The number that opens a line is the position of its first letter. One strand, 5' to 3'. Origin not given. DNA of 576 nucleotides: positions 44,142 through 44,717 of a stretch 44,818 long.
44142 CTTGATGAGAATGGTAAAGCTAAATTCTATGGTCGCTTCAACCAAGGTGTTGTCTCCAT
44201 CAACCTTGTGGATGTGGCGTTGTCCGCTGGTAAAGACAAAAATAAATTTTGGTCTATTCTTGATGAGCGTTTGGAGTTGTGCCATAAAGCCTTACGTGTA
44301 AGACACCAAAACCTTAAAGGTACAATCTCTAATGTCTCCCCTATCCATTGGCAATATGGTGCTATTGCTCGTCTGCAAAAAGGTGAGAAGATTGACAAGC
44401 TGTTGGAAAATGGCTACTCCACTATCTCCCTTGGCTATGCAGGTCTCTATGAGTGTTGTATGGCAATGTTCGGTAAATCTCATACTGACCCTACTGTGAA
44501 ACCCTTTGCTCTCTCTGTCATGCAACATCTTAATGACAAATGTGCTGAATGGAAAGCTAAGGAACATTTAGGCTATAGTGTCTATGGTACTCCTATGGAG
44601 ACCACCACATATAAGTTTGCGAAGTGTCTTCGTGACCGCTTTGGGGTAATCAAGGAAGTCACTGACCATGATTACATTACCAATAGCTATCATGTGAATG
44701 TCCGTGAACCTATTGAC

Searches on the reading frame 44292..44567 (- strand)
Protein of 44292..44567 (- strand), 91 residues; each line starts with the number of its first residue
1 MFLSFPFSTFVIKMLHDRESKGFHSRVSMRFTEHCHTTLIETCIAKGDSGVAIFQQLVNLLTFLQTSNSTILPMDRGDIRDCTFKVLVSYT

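Call 82: search_protein_families(library=pfam, proteins=[window:44292-44567:-], max_evalue=0.01)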
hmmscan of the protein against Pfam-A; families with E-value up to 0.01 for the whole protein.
window:44292-44567:- (91 aa): 1 family
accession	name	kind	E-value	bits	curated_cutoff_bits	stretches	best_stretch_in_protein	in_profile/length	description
PF09274.16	ParG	-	0.0061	17.1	21.4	1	19-59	29-69/76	ParG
